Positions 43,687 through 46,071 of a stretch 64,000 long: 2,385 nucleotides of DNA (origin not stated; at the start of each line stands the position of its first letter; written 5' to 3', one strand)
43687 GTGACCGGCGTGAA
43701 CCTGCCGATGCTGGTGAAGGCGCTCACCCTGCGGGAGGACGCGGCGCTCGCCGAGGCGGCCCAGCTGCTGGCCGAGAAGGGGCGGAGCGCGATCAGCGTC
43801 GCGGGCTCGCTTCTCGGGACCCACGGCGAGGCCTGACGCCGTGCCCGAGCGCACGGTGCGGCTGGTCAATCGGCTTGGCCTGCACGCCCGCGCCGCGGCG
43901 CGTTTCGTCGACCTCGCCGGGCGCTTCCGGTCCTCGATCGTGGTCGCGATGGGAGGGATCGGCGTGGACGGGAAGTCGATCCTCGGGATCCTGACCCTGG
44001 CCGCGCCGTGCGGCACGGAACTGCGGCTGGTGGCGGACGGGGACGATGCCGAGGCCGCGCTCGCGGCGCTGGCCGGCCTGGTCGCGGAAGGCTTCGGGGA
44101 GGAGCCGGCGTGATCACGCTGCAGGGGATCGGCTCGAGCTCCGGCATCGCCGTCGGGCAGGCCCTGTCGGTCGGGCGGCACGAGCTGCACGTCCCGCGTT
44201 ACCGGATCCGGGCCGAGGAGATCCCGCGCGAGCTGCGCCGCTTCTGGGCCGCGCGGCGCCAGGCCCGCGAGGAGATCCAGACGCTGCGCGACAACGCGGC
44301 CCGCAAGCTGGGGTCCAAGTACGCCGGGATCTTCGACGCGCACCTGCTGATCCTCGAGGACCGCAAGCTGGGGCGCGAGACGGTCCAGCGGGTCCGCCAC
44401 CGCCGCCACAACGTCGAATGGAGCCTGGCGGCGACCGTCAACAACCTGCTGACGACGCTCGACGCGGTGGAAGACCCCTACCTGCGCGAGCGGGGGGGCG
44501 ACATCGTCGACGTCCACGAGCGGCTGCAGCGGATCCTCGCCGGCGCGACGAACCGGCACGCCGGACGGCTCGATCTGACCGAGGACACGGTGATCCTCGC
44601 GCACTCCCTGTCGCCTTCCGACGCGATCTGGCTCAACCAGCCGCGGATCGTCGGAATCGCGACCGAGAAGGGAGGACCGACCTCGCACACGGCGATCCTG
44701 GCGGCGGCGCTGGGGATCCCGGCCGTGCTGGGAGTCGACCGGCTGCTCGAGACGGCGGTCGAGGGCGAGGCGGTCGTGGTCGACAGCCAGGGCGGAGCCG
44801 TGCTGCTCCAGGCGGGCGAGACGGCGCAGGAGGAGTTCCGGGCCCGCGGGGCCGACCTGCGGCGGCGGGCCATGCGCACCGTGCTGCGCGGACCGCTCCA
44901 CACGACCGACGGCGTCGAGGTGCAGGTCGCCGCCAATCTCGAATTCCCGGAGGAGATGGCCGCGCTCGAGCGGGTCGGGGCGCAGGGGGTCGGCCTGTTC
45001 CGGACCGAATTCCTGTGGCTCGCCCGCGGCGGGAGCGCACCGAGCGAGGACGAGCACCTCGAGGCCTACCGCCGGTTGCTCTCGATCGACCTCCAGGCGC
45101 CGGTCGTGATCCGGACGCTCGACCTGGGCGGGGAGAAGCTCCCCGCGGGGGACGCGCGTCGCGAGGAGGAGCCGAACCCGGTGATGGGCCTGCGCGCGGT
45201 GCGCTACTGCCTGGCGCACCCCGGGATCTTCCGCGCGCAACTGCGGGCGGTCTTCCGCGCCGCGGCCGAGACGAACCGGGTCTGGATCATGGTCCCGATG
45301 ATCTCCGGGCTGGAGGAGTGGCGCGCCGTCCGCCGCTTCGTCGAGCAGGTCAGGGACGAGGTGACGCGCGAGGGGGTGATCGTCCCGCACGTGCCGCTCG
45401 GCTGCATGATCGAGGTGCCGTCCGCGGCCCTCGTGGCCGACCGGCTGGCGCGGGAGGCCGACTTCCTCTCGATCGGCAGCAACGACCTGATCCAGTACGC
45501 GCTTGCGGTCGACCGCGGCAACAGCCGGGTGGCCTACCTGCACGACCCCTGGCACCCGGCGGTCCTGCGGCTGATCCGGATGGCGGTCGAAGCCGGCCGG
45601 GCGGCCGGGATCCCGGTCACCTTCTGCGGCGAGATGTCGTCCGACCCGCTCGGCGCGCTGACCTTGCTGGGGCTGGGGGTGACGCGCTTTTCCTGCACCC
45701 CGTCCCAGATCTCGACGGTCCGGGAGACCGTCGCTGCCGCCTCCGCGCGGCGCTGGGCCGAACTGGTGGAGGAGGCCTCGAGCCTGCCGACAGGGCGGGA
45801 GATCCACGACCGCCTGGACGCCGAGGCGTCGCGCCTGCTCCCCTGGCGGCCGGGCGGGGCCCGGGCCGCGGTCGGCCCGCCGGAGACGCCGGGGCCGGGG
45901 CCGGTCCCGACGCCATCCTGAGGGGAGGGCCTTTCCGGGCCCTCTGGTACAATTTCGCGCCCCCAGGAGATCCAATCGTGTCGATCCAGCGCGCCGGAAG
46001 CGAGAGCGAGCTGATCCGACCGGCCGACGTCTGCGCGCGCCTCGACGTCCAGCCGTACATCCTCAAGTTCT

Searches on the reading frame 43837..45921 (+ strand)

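Call 56: search_protein_families(library=pfam, proteins=[window:43837-45921:+], max_evalue=0.001)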
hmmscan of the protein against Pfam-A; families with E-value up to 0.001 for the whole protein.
window:43837-45921:+ (694 aa): 3 families
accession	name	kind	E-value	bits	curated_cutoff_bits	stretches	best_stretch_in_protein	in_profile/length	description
PF02896.24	PEP-utilizers_C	-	1.5e-92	310.4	22.8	1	351-635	9-291/293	PEP-utilising enzyme, PEP-binding domain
PF05524.18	PEP-utilisers_N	-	3.1e-29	102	24.4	1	96-219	1-121/121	PEP-utilising enzyme, N-terminal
PF00391.29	PEP-utilizers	-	1.5e-20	73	23.1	1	248-319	2-71/72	PEP-utilising enzyme, mobile domain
